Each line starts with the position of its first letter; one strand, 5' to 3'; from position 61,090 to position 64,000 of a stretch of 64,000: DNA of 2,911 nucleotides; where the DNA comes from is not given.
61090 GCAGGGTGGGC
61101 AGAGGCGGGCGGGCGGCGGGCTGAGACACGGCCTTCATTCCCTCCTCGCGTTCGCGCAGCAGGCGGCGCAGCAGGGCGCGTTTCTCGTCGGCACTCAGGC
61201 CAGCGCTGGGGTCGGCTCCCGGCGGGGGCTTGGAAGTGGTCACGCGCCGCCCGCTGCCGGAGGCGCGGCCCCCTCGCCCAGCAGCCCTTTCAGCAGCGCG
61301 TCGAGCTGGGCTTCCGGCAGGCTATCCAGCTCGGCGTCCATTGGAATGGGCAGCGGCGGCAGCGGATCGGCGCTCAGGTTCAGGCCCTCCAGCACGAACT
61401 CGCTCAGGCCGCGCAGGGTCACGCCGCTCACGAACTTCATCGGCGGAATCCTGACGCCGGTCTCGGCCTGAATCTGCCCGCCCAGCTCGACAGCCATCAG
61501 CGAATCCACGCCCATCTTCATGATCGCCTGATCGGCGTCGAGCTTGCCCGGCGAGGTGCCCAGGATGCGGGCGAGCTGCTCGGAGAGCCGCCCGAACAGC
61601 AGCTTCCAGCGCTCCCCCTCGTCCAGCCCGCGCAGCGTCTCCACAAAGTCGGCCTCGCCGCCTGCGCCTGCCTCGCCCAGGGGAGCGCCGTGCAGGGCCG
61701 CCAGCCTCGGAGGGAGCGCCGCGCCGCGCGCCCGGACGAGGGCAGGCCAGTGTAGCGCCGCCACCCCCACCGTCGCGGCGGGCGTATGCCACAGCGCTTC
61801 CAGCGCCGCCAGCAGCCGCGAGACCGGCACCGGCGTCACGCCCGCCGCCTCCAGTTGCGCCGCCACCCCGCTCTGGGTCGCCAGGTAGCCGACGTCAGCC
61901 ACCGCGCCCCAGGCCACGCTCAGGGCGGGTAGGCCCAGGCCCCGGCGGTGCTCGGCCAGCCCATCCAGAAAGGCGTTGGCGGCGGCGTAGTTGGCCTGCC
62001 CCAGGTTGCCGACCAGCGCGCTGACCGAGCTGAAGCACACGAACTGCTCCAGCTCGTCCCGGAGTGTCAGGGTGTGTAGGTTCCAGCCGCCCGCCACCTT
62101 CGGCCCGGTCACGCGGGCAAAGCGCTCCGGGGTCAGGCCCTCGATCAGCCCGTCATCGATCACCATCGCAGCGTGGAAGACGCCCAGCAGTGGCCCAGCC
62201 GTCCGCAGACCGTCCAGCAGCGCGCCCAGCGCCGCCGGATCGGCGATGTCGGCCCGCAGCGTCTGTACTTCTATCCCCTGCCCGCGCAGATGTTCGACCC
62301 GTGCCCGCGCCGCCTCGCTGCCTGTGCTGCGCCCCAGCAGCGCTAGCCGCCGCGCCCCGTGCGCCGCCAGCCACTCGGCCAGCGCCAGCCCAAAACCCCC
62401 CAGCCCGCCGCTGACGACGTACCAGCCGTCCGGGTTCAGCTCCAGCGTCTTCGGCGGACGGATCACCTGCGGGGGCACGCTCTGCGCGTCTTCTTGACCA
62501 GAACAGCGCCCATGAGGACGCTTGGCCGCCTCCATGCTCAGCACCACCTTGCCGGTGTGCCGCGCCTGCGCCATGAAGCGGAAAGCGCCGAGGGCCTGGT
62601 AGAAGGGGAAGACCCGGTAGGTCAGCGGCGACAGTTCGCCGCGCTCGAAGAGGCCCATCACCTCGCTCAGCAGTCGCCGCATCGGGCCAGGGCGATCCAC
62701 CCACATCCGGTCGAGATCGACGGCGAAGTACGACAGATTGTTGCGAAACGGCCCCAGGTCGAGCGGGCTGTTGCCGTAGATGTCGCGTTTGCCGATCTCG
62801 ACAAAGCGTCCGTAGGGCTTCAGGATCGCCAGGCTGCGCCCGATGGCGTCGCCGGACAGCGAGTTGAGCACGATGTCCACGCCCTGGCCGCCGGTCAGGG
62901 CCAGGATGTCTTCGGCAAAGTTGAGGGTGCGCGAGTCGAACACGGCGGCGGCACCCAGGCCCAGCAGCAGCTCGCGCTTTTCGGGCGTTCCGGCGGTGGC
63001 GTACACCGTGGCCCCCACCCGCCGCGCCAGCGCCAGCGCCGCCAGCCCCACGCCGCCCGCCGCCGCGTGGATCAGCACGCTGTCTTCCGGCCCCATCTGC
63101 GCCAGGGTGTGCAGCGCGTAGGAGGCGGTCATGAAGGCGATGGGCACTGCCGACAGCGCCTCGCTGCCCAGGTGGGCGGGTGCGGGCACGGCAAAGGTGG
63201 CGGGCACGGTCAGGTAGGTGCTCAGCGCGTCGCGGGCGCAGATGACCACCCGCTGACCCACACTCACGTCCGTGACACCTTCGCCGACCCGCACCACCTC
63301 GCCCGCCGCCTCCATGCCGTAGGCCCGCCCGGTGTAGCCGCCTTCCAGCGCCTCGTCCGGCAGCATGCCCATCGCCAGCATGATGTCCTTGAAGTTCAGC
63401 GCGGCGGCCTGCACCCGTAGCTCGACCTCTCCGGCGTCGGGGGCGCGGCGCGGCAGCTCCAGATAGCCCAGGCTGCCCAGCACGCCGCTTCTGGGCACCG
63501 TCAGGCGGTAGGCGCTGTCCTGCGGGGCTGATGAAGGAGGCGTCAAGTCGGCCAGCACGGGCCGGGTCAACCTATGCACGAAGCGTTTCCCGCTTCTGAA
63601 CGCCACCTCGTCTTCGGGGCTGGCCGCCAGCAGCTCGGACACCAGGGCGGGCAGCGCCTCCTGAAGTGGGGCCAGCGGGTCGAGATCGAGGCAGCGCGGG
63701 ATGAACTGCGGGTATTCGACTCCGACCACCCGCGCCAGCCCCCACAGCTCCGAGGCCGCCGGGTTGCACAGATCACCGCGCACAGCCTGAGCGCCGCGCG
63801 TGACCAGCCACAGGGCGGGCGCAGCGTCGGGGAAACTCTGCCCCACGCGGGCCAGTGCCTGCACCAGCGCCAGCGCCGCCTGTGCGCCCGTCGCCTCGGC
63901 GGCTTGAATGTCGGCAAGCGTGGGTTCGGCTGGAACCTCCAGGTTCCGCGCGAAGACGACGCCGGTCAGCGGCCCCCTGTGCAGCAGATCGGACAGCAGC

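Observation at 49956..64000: Translationally coupled hybrid PKS / thiazole-type NRPS cluster with reductive release, transaminase, GNAT-like enzyme, HemN-like radical SAM, KAS III and ACP (runs off the window edge)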

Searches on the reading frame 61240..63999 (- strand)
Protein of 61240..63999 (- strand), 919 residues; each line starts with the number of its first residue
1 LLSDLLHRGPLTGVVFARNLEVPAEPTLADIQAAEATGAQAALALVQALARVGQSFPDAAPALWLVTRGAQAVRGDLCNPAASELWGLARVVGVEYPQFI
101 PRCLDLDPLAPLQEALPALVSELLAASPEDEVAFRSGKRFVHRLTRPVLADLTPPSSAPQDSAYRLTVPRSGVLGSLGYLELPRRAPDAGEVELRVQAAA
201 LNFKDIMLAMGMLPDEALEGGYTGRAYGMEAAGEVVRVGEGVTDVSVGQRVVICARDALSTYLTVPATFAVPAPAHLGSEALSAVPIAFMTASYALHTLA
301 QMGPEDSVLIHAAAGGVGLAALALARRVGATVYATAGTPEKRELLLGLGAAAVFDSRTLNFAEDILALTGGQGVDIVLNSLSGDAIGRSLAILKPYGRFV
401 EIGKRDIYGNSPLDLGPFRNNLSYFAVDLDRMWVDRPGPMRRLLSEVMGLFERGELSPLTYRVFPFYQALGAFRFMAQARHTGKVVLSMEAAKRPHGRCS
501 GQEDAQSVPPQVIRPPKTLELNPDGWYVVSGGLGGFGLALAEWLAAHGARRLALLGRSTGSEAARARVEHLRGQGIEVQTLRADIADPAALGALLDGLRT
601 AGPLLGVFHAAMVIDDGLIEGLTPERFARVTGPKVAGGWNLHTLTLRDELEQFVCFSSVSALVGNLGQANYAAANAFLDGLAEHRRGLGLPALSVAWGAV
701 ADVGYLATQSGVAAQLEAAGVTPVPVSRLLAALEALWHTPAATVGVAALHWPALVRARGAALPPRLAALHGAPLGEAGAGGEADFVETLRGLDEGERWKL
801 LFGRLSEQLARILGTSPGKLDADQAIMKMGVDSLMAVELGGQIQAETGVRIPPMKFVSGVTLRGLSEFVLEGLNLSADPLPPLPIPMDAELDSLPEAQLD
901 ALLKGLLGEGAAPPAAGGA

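Call 6: search_protein_families(library=pfam, proteins=[window:61240-63999:-], max_evalue=0.001)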
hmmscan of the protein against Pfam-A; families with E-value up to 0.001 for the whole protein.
window:61240-63999:- (919 aa): 7 families
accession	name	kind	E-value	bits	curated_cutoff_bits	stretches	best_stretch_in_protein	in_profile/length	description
PF08659.16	KR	-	6.7e-63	212.3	22.6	1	525-702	1-180/180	KR domain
PF13602.12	ADH_zinc_N_2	-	9.5e-23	82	27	1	348-487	1-134/134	Zinc-binding dehydrogenase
PF00107.32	ADH_zinc_N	-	2.3e-22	79.8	31.8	1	316-419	1-104/129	Zinc-binding dehydrogenase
PF00550.31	PP-binding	-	2.4e-12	47.4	20.8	1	804-869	2-67/67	Phosphopantetheine attachment site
PF08240.17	ADH_N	-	7.8e-11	42.6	23.5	1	189-272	2-101/104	Alcohol dehydrogenase GroES-like domain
PF00106.31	adh_short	-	5.8e-09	36.1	26.6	1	528-683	4-161/195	short chain dehydrogenase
PF23297.2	ACP_SdgA_C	-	0.00045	20.7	27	1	808-874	18-84/95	Highly reducing polyketide synthase sdgA, C-terminal ACP domain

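Call 11: search_protein_families(library=ncbifam, proteins=[window:61240-63999:-], max_evalue=0.00001)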
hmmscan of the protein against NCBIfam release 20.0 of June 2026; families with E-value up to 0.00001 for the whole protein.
window:61240-63999:- (919 aa): 38 families (the best 25 are shown)
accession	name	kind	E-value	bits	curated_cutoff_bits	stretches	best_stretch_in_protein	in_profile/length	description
NF041183.1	Pks2_ls1_myc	equivalog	1.3e-151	506.4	2400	1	34-873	1275-2084/2086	sulfolipid-1 biosynthesis phthioceranic/hydroxyphthioceranic acid synthase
NF045894.1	PKS_plus_SDR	equivalog_domain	2.4e-92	310.4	1740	2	518-865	1151-1505/1515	type I polyketide synthase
TIGR02824.1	quinone_pig3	subfamily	1.5e-49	168.8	296.8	1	176-489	14-325/325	putative NAD(P)H quinone oxidoreductase, PIG3 family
NF037941.1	PKS_NbtC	equivalog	5.8e-41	140.4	1150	2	528-862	683-1019/1027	nocobactin polyketide synthase NbtC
NF037940.1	PKS_MbtD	equivalog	1.9e-34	118.9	1150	1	528-865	656-971/978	mycobactin polyketide synthase MbtD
NF008024.0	PRK10754.1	subfamily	7.9e-33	113.8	348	1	165-404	4-240/327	NADPH:quinone reductase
NF010344.0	PRK13771.1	subfamily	4.5e-19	68.6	349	1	260-488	119-332/334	putative alcohol dehydrogenase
TIGR02823.1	oxido_YhdH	subfamily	4.4e-16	58.6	297.25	1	188-362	25-203/324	acrylyl-CoA reductase family protein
TIGR01751.1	crot-CoA-red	equivalog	1.6e-15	56.7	378.55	1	259-360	142-245/398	crotonyl-CoA carboxylase/reductase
NF041172.1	AcrlCoa_red_Thmprot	equivalog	2.4e-15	56.3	500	1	265-488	124-333/334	acryloyl-CoA reductase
NF004200.0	PRK05653.1-5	equivalog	1e-14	54.7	273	1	528-680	6-162/242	3-oxoacyl-ACP reductase FabG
NF004198.0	PRK05653.1-3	equivalog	3.1e-14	53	296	1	528-729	11-214/248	3-oxoacyl-ACP reductase FabG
TIGR02817.1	adh_fam_1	subfamily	6.1e-13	48.9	284.05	1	180-403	20-247/336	zinc-binding alcohol dehydrogenase family protein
TIGR03451.1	mycoS_dep_FDH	equivalog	1.8e-11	43.5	512.9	0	300-381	172-253/358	S-(hydroxymethyl)mycothiol dehydrogenase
TIGR02813.1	omega_3_PfaA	subfamily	5.7e-11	39.9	1010.1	1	574-682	2092-2200/2582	polyketide-type polyunsaturated fatty acid synthase PfaA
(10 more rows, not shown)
